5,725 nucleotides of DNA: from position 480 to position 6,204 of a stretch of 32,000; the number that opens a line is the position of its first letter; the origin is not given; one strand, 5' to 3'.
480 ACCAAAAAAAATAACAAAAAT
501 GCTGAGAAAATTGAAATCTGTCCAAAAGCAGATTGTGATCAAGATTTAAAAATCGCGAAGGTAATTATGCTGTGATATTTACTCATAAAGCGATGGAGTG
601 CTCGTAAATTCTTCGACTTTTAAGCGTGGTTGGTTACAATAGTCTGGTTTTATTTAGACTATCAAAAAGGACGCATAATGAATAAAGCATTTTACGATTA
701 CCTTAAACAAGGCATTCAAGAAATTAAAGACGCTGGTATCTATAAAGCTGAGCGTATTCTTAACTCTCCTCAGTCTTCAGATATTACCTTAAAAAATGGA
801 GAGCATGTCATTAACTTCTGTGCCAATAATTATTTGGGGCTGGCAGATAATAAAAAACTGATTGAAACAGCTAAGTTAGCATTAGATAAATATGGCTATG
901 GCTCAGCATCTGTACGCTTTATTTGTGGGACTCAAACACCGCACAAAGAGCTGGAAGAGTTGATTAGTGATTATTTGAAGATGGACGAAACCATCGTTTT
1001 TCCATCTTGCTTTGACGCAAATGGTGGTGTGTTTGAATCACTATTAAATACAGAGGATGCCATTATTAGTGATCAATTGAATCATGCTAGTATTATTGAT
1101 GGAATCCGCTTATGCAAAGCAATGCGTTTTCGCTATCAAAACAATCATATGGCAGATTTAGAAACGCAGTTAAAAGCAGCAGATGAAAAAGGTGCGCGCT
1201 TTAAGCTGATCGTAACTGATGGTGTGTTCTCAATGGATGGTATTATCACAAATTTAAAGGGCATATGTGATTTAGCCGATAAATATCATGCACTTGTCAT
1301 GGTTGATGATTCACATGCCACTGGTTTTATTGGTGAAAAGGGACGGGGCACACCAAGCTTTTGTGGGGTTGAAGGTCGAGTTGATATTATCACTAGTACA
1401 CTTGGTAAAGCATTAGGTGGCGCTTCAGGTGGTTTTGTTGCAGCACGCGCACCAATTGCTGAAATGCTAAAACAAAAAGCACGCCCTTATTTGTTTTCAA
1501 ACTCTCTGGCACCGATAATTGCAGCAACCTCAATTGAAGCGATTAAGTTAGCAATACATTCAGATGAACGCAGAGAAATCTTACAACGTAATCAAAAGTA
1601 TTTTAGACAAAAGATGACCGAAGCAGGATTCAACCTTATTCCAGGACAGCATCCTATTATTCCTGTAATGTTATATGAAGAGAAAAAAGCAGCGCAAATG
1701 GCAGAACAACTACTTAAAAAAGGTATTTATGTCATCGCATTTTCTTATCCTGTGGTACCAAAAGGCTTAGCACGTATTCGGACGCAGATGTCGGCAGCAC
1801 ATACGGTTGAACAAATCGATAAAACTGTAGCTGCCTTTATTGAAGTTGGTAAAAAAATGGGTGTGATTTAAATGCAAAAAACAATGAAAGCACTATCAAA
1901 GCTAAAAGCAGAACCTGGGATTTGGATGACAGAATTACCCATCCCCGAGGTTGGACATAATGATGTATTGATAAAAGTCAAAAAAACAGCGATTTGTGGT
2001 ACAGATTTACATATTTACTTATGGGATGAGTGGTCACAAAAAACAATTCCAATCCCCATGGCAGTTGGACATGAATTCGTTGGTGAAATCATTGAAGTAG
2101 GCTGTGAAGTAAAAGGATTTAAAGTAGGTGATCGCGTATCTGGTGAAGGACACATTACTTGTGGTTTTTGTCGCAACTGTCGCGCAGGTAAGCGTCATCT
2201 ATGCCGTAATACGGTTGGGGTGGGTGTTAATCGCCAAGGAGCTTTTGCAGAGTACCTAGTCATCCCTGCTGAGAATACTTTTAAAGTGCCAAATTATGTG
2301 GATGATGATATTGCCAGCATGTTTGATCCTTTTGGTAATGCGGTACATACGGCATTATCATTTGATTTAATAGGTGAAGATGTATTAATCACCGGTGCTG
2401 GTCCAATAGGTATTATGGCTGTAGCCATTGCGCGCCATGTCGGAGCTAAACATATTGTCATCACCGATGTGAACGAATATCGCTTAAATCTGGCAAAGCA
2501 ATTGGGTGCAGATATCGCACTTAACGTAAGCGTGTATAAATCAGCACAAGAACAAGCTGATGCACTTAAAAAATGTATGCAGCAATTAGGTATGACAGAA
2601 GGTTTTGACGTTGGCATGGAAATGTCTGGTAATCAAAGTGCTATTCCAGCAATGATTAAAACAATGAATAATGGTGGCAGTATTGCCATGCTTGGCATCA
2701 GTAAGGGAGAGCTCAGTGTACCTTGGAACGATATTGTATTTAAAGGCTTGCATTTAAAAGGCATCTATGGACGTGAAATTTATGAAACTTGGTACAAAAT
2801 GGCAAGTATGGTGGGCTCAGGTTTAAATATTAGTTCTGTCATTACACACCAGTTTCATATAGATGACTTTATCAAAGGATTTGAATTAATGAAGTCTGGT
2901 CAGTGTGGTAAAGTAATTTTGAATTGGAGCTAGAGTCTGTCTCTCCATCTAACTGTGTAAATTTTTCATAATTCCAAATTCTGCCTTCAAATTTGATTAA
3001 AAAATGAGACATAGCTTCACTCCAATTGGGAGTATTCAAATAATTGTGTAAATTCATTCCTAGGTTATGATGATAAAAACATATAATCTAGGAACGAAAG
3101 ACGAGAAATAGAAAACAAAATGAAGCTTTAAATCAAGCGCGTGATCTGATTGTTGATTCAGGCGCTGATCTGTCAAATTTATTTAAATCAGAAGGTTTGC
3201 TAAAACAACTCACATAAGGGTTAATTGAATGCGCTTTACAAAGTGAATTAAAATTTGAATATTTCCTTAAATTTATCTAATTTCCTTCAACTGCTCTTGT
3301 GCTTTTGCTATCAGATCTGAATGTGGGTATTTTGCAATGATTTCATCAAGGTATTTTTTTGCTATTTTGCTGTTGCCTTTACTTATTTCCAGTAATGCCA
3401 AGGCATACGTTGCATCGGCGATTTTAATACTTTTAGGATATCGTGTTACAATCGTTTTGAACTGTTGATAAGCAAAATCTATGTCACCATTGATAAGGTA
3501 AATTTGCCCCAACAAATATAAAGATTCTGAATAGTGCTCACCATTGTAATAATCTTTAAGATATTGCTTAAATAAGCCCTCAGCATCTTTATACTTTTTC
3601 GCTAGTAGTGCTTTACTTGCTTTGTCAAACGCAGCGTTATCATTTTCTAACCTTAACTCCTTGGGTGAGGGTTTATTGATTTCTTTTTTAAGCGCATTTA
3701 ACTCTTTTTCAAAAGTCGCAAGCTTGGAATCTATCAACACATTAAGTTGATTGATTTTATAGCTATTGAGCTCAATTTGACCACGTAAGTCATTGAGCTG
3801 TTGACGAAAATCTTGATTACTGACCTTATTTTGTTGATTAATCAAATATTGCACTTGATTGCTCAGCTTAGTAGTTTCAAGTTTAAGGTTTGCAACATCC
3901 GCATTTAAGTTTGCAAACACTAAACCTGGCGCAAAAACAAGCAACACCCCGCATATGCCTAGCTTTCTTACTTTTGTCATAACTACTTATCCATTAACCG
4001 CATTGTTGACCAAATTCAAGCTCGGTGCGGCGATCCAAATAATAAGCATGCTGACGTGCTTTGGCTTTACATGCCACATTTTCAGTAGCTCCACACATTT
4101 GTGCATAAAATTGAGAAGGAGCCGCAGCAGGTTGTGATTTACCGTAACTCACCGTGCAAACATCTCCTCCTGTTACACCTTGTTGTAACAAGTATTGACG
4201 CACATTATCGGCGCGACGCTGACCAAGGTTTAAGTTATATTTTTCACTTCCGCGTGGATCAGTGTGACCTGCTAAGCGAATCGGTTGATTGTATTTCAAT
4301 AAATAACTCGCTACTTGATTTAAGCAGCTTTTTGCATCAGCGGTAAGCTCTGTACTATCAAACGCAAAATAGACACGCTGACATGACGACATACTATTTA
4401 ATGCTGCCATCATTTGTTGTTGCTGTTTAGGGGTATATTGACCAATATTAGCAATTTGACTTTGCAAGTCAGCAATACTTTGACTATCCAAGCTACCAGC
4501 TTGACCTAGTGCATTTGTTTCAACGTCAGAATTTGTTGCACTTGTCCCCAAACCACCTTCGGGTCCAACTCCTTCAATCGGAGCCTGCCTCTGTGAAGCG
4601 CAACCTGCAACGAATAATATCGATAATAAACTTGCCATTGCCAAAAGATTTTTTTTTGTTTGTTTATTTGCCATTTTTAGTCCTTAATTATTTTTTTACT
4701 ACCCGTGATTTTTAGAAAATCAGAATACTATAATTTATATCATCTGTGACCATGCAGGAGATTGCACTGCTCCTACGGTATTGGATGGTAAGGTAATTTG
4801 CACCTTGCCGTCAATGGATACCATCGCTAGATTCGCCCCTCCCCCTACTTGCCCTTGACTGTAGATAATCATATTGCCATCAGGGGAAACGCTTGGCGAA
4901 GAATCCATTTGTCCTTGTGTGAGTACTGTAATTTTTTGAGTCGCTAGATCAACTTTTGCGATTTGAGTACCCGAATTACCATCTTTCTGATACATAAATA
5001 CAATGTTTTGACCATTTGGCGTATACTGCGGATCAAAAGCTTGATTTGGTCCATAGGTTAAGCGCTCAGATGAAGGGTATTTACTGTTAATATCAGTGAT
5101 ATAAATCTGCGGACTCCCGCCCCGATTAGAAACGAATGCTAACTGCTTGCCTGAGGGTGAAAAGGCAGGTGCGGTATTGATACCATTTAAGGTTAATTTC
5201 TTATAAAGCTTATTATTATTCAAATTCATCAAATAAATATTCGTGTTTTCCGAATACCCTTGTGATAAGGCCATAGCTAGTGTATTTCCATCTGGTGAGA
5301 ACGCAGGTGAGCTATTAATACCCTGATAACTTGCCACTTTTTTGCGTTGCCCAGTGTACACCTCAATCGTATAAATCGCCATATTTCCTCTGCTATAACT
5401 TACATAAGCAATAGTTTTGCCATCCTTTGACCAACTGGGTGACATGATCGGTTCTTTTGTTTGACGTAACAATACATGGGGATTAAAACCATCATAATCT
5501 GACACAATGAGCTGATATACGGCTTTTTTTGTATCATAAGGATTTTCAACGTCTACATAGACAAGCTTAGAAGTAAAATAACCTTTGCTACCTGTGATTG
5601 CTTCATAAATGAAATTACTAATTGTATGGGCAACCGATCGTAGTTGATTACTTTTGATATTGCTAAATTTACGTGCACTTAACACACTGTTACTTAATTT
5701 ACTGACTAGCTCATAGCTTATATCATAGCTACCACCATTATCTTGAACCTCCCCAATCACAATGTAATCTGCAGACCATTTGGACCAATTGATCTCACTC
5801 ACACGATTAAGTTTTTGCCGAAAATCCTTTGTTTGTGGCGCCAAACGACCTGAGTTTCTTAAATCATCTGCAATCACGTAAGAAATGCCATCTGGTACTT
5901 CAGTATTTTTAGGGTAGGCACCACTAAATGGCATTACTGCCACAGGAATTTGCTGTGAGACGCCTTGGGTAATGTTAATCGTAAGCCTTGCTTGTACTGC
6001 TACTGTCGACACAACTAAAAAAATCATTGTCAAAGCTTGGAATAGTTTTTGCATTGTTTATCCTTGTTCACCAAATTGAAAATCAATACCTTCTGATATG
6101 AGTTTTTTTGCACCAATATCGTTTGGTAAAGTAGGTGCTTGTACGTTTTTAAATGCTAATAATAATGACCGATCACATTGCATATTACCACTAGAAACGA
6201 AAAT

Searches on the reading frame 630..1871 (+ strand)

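Call 67: search_protein_families(library=pfam, max_evalue=1e-8, proteins=[window:630-1871:+])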
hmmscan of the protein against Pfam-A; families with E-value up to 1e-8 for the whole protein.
window:630-1871:+ (413 aa): 1 family
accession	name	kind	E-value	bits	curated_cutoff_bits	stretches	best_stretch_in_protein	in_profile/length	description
PF00155.27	Aminotran_1_2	-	1.9e-66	225.1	19.7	1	59-402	2-360/361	Aminotransferase class I and II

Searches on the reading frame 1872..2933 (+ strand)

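Call 67: search_protein_families(library=pfam, max_evalue=1e-8, proteins=[window:1872-2933:+])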
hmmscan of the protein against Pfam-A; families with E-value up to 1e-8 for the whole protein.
window:1872-2933:+ (353 aa): 2 families
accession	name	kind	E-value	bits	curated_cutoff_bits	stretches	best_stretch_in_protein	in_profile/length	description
PF08240.17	ADH_N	-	1.2e-29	103.1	23.5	1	29-140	2-103/104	Alcohol dehydrogenase GroES-like domain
PF00107.32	ADH_zinc_N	-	1e-26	93.9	31.8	1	178-313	1-126/129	Zinc-binding dehydrogenase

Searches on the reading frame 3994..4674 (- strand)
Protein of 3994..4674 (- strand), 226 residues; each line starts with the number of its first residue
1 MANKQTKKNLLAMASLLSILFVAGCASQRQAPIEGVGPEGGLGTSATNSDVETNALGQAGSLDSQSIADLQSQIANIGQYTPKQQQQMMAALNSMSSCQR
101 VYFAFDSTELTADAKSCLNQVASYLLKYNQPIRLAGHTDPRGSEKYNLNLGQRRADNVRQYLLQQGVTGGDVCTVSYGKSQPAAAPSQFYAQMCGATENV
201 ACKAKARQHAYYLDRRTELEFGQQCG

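Call 67: search_protein_families(library=pfam, max_evalue=1e-8, proteins=[window:3994-4674:-])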
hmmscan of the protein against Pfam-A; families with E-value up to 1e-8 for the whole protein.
window:3994-4674:- (226 aa): 1 family
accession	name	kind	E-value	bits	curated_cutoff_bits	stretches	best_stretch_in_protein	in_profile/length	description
PF00691.25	OmpA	-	3.4e-22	79.1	27.2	1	102-187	1-89/98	OmpA family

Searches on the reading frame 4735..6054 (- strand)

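Call 67: search_protein_families(library=pfam, max_evalue=1e-8, proteins=[window:4735-6054:-])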
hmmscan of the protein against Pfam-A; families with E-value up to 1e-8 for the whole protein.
window:4735-6054:- (439 aa): 2 families
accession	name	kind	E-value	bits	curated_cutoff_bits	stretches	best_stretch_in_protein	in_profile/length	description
PF07676.18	PD40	-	1.1e-38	130.8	20.9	1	290-319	8-38/38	WD40-like Beta Propeller Repeat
PF04052.18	TolB_N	-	5.2e-18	65.6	22.4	1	24-117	1-98/106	TolB amino-terminal domain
